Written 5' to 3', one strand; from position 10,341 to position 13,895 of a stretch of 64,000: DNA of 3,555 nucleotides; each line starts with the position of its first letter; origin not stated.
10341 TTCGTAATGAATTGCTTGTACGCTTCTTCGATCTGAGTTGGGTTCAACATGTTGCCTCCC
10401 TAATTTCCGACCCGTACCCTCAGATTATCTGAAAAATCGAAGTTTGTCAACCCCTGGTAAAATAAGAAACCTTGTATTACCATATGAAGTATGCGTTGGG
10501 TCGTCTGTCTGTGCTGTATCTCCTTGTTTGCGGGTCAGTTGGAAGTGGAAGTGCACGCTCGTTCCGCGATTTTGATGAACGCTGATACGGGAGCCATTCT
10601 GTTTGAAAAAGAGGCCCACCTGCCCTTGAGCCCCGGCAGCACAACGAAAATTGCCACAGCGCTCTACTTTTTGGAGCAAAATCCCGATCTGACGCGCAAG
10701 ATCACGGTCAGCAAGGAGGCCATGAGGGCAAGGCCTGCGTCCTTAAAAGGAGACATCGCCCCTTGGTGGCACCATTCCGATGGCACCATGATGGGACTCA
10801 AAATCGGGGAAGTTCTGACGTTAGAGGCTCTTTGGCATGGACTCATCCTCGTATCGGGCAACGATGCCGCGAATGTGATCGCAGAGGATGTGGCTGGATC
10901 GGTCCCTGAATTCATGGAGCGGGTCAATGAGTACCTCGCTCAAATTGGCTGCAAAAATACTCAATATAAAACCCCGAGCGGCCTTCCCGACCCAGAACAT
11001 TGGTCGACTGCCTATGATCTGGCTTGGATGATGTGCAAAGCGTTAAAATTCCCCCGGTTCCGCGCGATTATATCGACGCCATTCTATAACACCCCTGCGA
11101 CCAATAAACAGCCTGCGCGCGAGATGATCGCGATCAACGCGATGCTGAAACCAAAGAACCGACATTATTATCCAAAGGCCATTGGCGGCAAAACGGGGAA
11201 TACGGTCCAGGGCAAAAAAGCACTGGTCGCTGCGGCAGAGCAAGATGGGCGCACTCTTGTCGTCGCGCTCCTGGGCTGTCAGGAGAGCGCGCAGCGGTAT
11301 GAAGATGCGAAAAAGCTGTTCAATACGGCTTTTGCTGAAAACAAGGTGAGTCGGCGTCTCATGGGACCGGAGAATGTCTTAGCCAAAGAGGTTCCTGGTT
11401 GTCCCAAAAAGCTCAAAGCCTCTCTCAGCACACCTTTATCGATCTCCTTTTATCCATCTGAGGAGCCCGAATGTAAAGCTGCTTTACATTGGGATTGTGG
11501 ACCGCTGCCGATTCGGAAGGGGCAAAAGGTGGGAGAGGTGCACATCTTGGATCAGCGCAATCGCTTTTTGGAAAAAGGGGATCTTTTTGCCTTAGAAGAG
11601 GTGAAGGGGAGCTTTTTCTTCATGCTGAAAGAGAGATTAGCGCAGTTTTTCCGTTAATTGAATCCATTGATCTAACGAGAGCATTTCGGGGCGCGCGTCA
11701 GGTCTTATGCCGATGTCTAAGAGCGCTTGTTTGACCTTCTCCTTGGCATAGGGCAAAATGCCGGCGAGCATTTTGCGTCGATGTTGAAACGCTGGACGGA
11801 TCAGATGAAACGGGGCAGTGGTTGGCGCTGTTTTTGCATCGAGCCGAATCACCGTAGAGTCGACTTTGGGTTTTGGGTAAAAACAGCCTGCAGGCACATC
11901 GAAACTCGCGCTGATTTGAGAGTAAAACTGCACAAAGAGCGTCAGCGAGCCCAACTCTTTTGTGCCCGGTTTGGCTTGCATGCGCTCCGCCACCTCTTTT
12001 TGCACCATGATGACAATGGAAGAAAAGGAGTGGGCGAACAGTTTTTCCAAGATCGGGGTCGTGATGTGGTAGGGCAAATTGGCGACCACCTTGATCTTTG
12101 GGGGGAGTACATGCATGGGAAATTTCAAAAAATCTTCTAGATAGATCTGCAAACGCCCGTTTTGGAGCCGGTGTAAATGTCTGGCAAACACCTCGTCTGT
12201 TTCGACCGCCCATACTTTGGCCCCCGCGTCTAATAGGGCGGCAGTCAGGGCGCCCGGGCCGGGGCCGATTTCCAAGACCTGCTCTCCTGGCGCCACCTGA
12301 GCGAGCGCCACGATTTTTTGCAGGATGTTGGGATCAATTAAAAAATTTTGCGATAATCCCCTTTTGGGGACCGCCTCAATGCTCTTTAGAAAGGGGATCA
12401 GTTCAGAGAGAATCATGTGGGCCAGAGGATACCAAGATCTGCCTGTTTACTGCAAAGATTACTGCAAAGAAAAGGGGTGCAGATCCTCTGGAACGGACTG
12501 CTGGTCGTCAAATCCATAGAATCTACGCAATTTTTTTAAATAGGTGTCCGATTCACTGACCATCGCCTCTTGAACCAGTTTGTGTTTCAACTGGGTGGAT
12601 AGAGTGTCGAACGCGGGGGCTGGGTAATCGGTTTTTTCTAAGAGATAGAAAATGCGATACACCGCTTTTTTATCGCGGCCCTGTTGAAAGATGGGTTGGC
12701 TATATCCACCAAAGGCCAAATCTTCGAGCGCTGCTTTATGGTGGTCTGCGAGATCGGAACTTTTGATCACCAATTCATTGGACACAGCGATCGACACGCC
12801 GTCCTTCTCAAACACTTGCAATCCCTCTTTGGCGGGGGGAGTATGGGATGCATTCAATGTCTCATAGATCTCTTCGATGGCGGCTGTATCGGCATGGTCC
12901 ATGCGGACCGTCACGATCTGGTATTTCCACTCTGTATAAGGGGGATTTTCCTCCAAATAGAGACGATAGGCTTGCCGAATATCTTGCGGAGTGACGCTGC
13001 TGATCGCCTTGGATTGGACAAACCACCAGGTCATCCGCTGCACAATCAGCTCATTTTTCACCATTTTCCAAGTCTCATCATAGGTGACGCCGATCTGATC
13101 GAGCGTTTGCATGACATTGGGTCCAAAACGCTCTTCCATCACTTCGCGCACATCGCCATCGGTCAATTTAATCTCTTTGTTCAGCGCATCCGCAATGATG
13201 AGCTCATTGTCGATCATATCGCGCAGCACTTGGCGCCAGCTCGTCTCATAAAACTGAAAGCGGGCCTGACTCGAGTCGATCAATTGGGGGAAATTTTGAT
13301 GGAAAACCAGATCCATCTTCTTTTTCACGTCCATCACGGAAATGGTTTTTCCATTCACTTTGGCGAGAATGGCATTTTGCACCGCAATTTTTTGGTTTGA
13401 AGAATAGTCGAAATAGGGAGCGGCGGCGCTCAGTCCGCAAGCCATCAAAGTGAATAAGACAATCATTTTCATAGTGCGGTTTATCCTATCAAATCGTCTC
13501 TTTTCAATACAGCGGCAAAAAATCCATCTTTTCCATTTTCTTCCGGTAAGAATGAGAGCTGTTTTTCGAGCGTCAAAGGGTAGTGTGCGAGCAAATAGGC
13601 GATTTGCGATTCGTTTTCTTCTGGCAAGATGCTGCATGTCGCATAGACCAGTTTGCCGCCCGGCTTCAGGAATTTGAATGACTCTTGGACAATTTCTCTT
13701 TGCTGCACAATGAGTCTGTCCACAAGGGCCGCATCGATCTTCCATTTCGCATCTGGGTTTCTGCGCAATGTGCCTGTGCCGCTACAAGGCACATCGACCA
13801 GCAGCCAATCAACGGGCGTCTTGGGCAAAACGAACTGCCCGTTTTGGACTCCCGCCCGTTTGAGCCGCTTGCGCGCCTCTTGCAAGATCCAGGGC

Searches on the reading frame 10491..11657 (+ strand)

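Call 83: search_protein_families(library=pfam, proteins=[window:10491-11657:+], max_evalue=0.00001)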
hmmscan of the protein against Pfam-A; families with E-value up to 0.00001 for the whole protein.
window:10491-11657:+ (388 aa): 2 families
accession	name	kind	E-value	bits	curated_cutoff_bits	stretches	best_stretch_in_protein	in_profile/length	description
PF00768.25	Peptidase_S11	-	3e-38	132.1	27.6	1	19-262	8-236/239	D-alanyl-D-alanine carboxypeptidase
PF13354.11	Beta-lactamase2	-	1.9e-09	37.7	22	1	29-183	5-145/214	Beta-lactamase enzyme family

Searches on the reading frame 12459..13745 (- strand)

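Call 83: search_protein_families(library=pfam, proteins=[window:12459-13745:-], max_evalue=0.00001)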
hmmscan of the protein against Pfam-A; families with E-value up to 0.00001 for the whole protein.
window:12459-13745:- (428 aa): 2 families
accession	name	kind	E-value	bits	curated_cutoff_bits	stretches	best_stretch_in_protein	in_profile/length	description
PF13624.11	SurA_N_3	-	1.8e-06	28.3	27.2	1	94-204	14-118/162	SurA-like N-terminal domain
PF13623.11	SurA_N_2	-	2.4e-06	27.9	28.5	1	107-217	24-132/145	SurA-like N-terminal domain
